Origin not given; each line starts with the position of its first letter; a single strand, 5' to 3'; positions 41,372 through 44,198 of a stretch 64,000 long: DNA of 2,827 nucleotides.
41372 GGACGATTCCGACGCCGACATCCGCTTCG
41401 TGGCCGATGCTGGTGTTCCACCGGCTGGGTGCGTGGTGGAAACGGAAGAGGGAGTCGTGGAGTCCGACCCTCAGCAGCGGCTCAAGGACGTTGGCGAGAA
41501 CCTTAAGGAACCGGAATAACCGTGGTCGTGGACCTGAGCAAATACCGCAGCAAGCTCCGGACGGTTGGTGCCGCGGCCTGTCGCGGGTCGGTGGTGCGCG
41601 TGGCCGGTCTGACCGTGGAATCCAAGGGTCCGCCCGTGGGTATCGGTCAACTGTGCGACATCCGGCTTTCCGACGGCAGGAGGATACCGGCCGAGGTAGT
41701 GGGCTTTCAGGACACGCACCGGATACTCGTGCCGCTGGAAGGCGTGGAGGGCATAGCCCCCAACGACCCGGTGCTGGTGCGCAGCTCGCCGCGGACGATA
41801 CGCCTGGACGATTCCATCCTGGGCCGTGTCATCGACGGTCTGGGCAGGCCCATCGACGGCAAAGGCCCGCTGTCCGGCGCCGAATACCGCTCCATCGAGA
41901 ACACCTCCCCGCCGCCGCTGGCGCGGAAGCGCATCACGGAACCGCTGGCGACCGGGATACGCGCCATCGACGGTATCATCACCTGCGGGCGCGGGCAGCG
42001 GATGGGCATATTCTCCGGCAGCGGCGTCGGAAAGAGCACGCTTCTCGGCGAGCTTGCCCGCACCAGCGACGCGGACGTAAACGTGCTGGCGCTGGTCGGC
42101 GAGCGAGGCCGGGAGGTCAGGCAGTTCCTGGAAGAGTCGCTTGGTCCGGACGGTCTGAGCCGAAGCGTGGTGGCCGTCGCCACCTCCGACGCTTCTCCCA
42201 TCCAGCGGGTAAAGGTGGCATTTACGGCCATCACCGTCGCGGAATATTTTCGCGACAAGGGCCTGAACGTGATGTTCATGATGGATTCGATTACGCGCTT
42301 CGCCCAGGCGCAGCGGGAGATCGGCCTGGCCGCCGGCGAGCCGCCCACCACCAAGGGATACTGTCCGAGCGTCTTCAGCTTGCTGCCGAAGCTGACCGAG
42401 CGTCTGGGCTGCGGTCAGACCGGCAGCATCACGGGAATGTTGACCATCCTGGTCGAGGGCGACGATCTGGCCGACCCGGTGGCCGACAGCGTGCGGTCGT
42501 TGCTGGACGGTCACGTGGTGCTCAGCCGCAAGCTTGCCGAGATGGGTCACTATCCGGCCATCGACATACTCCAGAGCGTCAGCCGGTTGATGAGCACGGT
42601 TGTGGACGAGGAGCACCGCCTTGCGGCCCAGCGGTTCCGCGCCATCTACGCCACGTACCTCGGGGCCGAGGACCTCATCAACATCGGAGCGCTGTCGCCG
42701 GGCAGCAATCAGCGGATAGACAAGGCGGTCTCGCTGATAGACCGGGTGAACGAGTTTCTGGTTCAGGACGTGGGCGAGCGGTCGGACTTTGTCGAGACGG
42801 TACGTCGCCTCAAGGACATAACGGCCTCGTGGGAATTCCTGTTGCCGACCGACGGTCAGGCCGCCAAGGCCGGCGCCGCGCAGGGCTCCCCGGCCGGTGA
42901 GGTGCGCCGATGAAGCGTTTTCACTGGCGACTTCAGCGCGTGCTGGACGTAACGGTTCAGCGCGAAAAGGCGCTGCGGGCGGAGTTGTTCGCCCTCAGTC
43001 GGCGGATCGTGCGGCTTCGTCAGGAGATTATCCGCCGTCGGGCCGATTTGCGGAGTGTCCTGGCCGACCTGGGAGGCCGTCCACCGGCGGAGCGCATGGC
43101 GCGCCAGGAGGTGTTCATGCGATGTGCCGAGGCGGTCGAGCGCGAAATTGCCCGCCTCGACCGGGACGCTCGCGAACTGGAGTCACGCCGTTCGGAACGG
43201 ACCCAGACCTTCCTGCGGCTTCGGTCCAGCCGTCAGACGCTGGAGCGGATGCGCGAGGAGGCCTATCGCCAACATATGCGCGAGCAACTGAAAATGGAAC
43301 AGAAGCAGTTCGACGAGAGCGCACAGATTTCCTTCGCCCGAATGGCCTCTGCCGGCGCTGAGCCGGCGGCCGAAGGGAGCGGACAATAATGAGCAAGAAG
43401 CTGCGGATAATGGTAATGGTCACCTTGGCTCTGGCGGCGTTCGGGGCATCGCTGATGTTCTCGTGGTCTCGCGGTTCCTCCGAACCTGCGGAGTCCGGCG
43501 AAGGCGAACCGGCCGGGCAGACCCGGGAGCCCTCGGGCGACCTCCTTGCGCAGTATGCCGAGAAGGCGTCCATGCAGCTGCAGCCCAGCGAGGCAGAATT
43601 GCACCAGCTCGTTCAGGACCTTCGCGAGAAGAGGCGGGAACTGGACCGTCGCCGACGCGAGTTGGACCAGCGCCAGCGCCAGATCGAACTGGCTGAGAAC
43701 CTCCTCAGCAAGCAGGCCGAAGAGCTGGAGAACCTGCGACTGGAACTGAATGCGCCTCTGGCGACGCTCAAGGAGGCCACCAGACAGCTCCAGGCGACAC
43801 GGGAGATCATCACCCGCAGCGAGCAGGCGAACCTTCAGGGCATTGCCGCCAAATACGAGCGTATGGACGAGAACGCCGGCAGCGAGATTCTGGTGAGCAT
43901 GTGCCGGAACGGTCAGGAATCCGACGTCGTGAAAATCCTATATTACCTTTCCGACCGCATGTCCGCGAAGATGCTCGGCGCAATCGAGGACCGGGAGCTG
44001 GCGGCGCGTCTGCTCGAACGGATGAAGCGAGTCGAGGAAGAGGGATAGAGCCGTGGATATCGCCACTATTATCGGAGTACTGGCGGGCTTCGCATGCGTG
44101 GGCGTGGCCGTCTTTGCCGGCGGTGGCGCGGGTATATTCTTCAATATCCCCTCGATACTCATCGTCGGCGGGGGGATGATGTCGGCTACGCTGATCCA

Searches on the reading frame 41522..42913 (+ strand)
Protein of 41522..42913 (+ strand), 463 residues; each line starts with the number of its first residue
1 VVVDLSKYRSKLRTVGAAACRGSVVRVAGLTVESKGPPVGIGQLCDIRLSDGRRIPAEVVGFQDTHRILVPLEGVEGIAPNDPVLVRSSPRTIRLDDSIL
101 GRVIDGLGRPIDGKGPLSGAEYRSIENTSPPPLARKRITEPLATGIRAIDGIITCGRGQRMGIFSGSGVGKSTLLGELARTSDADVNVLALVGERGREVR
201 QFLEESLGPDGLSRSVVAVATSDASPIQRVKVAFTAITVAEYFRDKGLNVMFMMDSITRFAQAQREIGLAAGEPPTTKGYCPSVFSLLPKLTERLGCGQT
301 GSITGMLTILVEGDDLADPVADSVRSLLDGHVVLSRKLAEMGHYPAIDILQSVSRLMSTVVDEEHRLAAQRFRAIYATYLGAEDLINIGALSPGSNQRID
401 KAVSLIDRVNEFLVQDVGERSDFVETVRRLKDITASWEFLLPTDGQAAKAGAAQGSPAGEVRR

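Call 81: search_protein_families(library=pfam, max_evalue=0.00001, proteins=[window:41522-42913:+])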
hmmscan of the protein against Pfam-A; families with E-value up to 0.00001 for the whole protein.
window:41522-42913:+ (463 aa): 3 families
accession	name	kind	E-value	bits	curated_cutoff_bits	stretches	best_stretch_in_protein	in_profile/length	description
PF00006.31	ATP-synt_ab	-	3.4e-85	285.5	29.5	1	145-354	1-213/213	ATP synthase alpha/beta family, nucleotide-binding domain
PF18269.6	T3SS_ATPase_C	-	8.6e-23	80.4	22.7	1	361-431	1-71/72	T3SS EscN ATPase C-terminal domain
PF02874.29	ATP-synt_ab_N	-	9.8e-06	26.4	20.9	0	24-84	1-65/69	ATP synthase alpha/beta family, beta-barrel domain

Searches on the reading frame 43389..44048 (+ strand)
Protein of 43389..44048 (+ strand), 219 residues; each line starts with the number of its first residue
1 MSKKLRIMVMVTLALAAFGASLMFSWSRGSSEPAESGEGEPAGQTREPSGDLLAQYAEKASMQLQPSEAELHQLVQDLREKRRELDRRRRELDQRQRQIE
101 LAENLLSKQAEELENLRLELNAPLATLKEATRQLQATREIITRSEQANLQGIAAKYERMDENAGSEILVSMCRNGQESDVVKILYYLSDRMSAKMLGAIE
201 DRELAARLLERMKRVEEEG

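Call 80: search_protein_families(library=pfam, max_evalue=1, proteins=[window:43389-44048:+])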
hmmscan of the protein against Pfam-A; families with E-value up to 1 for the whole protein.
window:43389-44048:+ (219 aa): 6 families
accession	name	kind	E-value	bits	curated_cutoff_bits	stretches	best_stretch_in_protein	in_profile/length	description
PF10186.14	ATG14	-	0.0012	18.5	33.2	1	40-167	54-179/347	Vacuolar sorting 38 and autophagy-related subunit 14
PF02601.20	Exonuc_VII_L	-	0.0064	16.5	35.9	1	54-160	154-263/315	Exonuclease VII, large subunit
PF06818.20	Fez1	-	0.017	16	34.4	1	60-161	43-143/199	Fez1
PF16515.11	HIP1_clath_bdg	-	0.073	13.9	28.8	1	52-98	35-81/99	Clathrin-binding domain of Huntingtin-interacting protein 1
PF12072.13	RNase_Y_N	-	0.088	12.7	32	1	79-147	67-162/201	RNase Y N-terminal region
PF05478.16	Prominin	-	0.49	8.8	34.3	1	61-159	617-714/799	Prominin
